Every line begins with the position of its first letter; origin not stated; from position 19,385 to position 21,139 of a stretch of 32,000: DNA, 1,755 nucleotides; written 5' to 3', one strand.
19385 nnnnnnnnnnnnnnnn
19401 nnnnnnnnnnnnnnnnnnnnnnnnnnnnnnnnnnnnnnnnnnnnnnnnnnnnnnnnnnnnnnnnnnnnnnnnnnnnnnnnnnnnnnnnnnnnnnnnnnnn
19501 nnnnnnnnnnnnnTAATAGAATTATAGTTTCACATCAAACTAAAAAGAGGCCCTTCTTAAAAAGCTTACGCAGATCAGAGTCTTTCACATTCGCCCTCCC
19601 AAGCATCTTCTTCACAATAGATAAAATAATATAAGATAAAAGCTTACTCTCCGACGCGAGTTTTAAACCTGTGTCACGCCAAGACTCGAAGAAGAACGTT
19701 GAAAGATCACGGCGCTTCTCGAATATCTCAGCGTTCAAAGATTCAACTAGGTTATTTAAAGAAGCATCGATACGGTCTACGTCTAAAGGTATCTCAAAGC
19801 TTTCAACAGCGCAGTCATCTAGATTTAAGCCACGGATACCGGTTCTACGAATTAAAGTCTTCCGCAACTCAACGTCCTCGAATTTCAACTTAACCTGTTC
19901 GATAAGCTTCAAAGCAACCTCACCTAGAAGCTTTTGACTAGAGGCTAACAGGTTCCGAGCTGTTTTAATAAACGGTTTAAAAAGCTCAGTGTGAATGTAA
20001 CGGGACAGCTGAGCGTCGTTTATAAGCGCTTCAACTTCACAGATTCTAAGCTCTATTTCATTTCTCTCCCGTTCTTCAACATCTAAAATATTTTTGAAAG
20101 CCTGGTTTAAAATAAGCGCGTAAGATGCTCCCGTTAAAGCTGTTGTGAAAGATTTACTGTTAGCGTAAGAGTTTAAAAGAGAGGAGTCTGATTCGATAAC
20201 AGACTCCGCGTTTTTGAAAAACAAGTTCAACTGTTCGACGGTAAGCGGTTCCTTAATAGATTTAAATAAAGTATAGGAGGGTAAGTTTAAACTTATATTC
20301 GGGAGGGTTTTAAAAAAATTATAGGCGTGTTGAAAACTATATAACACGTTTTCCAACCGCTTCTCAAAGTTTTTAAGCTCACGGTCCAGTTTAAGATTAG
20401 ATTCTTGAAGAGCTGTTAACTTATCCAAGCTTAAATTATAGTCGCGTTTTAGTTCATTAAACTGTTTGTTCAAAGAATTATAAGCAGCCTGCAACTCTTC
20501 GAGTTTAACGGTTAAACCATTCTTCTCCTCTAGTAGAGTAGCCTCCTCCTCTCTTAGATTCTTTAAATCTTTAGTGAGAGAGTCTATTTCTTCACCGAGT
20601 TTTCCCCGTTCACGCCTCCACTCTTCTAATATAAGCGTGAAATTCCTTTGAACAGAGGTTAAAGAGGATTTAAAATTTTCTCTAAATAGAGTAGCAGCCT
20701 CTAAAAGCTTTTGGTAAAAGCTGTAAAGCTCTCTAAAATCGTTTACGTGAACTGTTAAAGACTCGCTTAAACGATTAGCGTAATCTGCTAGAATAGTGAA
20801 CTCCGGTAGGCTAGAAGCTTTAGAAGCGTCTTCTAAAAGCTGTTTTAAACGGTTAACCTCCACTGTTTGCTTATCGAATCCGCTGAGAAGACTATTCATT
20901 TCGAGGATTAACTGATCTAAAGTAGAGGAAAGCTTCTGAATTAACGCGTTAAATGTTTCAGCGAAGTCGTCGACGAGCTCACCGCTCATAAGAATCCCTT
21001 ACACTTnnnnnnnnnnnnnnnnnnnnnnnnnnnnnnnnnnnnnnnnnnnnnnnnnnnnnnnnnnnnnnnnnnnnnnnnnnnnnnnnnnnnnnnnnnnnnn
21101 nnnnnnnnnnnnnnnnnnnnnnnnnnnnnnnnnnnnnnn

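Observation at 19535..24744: Tubulin embedded in a tight four-gene cluster with two large coiled-coil orphans and a KaiC-fold pseudo-ATPase: candidate archaeal tubulin cytoskeletal module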

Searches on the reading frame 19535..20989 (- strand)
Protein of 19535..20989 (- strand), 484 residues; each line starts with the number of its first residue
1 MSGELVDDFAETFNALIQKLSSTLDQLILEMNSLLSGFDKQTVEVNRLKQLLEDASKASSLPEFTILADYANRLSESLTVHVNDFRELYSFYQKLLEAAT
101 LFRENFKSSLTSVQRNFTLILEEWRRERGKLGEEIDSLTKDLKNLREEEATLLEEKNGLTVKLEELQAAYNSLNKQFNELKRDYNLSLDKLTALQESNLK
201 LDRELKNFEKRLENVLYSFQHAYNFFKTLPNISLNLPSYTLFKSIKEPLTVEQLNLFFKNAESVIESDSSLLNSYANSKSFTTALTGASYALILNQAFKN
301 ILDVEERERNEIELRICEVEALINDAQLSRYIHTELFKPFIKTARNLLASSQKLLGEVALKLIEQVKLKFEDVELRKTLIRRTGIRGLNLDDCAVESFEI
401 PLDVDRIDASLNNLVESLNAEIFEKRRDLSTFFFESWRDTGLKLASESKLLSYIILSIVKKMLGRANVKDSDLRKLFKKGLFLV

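Call 3: search_protein_families(library=pfam, proteins=[window:19535-20989:-], max_evalue=0.1)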
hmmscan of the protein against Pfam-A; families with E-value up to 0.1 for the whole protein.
window:19535-20989:- (484 aa): 9 families
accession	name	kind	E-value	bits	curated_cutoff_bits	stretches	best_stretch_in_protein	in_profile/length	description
PF08614.16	ATG16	-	0.00051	20.7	33.7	1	83-215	15-156/200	Autophagy protein 16 (ATG16)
PF24319.2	DUF7491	-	0.003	18.2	30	1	133-182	35-84/90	Coiled-coil region of unknown function (DUF7491)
PF02403.27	Seryl_tRNA_N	-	0.0046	17.6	28.2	1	150-232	32-107/108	Seryl-tRNA synthetase N-terminal domain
PF11932.13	DUF3450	-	0.0055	16.5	32.6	1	121-183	25-87/241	Protein of unknown function (DUF3450)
PF05911.16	FPP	-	0.012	14.4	40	1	5-216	588-782/871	Filament-like plant protein, long coiled-coil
PF06103.16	DUF948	-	0.018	15.6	37.2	0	131-170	24-67/89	Bacterial protein of unknown function (DUF948)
PF17675.6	APG6_N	-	0.055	14.4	45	0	120-212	31-125/132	Apg6 coiled-coil region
PF07889.17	DUF1664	-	0.071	13.6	34.6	0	103-182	36-115/124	Protein of unknown function (DUF1664)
PF17078.10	SHE3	-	0.085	13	30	0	129-213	76-161/228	SWI5-dependent HO expression protein 3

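Call 21: find_homologous_proteins(query=A2, max_evalue=0.01)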
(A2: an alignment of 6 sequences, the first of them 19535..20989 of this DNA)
Query A2 (6 sequences) (484 aa, profile of the alignment): 6 proteins with E <= 0.01 among 8000 candidates.
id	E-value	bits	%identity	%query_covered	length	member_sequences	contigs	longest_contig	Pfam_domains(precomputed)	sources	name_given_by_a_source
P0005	4.7e-224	763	100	100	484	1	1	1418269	-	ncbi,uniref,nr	ncbi:MAG: hypothetical protein OdinLCB4_007530 [Candidatus Odinarchaeum yellowstonii]|uniref:Unchara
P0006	1.0e-223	762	60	100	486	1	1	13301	-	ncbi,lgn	-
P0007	6.3e-220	749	68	100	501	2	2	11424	-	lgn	-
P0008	1.5e-207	708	48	94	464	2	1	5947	-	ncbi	ncbi:MAG: hypothetical protein QW739_02690, partial [Candidatus Odinarchaeota archaeon]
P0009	8.7e-196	670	63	100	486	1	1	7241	-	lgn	-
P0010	2.0e-186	639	32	74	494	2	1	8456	PF24161.2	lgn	-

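Call 23: search_protein_families(library=pfam, proteins=[P0010], max_evalue=0.05)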
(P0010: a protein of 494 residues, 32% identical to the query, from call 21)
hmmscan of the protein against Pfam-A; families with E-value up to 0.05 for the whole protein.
P0010 (494 aa): 5 families
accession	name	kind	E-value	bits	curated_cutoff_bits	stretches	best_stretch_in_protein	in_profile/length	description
PF05911.16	FPP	-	0.00034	19.4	40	1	13-224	604-831/871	Filament-like plant protein, long coiled-coil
PF01576.24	Myosin_tail_1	-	0.0016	16.9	38.1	1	42-223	357-536/1081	Myosin tail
PF20492.3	ERM_helical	-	0.0026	18.2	40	1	120-222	13-115/120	Ezrin/radixin/moesin, alpha-helical domain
PF08614.16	ATG16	-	0.0046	17.6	33.7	1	118-222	72-176/200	Autophagy protein 16 (ATG16)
PF06818.20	Fez1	-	0.043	14.7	34.4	1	93-229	32-161/199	Fez1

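Call 24: find_encoding_contigs(protein=P0010, flank=10000, max_places=6)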
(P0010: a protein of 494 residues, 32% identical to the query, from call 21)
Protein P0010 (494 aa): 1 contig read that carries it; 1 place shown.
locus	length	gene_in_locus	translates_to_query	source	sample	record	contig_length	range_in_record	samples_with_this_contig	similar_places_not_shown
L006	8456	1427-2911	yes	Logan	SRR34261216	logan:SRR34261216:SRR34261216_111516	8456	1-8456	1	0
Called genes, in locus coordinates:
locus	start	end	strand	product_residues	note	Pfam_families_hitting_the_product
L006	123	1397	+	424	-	PF00091:Tubulin, PF03953:Tubulin_C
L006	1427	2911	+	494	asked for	PF24161:CCDC39 (faint)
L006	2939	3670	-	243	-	PF00899:ThiF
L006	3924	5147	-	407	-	PF00155:Aminotran_1_2, PF00266:Aminotran_5, PF01053:Cys_Met_Meta_PP, PF01041:DegT_DnrJ_EryC1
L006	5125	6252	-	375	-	-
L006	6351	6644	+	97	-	PF09138:Urm1, PF02597:ThiS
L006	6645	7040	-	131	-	PF01592:NifU_N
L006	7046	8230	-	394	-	PF00266:Aminotran_5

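Call 27: search_protein_families(library=ncbifam, proteins=[window:19535-20989:-], max_evalue=0.01)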
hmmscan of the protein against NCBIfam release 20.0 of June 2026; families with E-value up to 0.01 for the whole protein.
window:19535-20989:- (484 aa): 3 families
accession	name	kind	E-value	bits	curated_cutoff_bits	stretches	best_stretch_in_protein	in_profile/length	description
TIGR02168.1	SMC_prok_B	equivalog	6.8e-06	24.1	567.35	1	27-214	230-418/1181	chromosome segregation protein SMC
TIGR02169.1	SMC_prok_A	equivalog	7e-05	20.7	729.4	1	14-212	744-941/1165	chromosome segregation protein SMC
TIGR04211.1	SH3_and_anchor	equivalog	0.0086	15.7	65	1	120-211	67-161/198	TIGR04211 family SH3 domain-containing protein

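Call 51: predict_structure(alignment_id=A4)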
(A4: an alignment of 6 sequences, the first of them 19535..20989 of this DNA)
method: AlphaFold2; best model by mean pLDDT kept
length: 484 residues; sequences in the alignment: 6
mean_pLDDT: 73.0   pTM: 0.41
mean pLDDT of the five models: 73.0, 69.4, 68.8, 65.8, 64.8
residues with pLDDT >= 90: 33; 70-90: 294; 50-70: 114; < 50: 43
segments of 3 or more residues with pLDDT < 50: 231-235, 269-272, 276-301, 482-484
pLDDT, mean of each block of 10 residues (from residue 1): 65 80 82 80 76 67 61 74 78 83 82 78 77 82 85 85 84 82 81 77 72 63 53 50 56 55 50 47 46 44 73 91 70 78 89 84 91 76 63 79 72 84 64 81 85 91 76 70 46
secondary structure, 60 per line:
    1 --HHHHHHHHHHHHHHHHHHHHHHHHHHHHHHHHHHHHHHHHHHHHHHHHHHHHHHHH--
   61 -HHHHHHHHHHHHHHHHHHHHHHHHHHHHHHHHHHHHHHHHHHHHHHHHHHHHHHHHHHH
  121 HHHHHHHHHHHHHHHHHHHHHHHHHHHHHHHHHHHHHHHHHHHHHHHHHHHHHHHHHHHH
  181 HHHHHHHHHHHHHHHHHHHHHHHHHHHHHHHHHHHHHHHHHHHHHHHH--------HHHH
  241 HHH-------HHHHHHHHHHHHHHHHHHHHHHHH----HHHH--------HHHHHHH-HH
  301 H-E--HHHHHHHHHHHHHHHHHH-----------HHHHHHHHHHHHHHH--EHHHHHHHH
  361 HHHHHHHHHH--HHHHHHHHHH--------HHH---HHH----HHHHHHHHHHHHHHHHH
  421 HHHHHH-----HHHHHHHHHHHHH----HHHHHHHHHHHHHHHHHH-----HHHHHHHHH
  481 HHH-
elements in order: H3-58 H62-228 H237-243 H251-274 H279-282 H291-297 H306-323 H335-349 H353-370 H373-382 H404-426 H432-444 H449-466 H472-483

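Call 56: fold_search(model_id=the predicted structure, library=pdb)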
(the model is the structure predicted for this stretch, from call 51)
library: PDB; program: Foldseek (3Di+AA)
matches with E <= 10: 147; with E <= 0.001: 0
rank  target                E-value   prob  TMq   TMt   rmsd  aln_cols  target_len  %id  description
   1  3na7                  6.0e-01  0.80  0.14  0.24   7.6       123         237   16  2.2 Angstrom Structure of the HP0958 Protein from Helicobacter pylori CCUG 17874 (released 2010-09-22)
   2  3g6b_A                6.7e-01  0.94  0.20  0.38   7.3       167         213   16  Crystal structure of a Soluble Chemoreceptor from Thermotoga maritima Asn217Ile mutant (released 2009-07-28)
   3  2y3a_B                7.7e-01  1.00  0.21  0.42   3.0       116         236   12  Crystal structure of p110beta in complex with icSH2 of p85beta and the drug GDC-0941 (released 2011-03-16)
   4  4whe                  8.5e-01  0.99  0.20  0.60   3.6       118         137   15  Crystal structure of E. coli phage shock protein A (PspA 1-144) (released 2015-09-02)
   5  8qfv                  9.9e-01  0.96  0.22  0.47  14.2       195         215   16  305A Vipp1 helical tubes in the presence of EPL (released 2024-09-11)
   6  4ilo_A                1.0e+00  0.89  0.17  0.30   6.6       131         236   15  2.12A resolution structure of CT398 from Chlamydia trachomatis (released 2014-01-01)
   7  3g67_A                1.1e+00  0.85  0.21  0.39   6.1       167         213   14  Crystal Structure of a Soluble Chemoreceptor from Thermotoga maritima (released 2009-07-28)
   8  6zvr_A                1.2e+00  0.97  0.27  0.51   7.3       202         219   15  C11 symmetry: Bacterial Vipp1 and PspA are members of the ancient ESCRT-III membrane-remodeling superfamily. (released 2021-08-04)
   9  9hzm_0                1.3e+00  0.99  0.23  0.53   3.3       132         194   13  235 A SynPspA H1-5 rod after incubation with EPL (released 2025-08-13)
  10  9a72_A                1.3e+00  0.60  0.12  0.19  11.6       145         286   11  Integrative model of YFMS-CHEW by crosslinking MS and deep learning (released 2024-09-18)
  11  6zvr_CB               1.5e+00  0.97  0.26  0.54  12.3       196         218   17  C11 symmetry: Bacterial Vipp1 and PspA are members of the ancient ESCRT-III membrane-remodeling superfamily. (released 2021-08-04)
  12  6zvs_A                1.8e+00  0.99  0.25  0.82   3.2       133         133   13  C12 symmetry: Bacterial Vipp1 and PspA are members of the ancient ESCRT-III membrane-remodeling superfamily. (released 2021-08-04)
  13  1qu7_A                1.9e+00  0.54  0.18  0.31   8.7       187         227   13  FOUR HELICAL-BUNDLE STRUCTURE OF THE CYTOPLASMIC DOMAIN OF A SERINE CHEMOTAXIS RECEPTOR (released 2000-07-12)
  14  9eom                  2.0e+00  0.44  0.17  0.34  15.6       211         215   16  250A Vipp1 dL10Ala helical tubes in the presence of EPL (released 2024-10-16)
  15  3g6b_B                2.1e+00  0.89  0.23  0.46   5.2       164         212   15  Crystal structure of a Soluble Chemoreceptor from Thermotoga maritima Asn217Ile mutant (released 2009-07-28)
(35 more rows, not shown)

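Call 68: search_protein_families(library=padloc, proteins=[window:19535-20989:-], max_evalue=0.01)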
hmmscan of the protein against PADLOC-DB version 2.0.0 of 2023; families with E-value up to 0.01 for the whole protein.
window:19535-20989:- (484 aa): 3 families
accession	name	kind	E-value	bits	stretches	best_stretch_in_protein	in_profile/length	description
PDLC03863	LmuB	-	0.00011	19.1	1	109-201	221-312/610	-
PDLC00580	JetC3|JetC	-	0.00016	18.1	1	108-214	301-407/1068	DUF3584 domain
PDLC00006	DruC1|DruC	-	0.00024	17.7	0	127-236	190-299/626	Unknown function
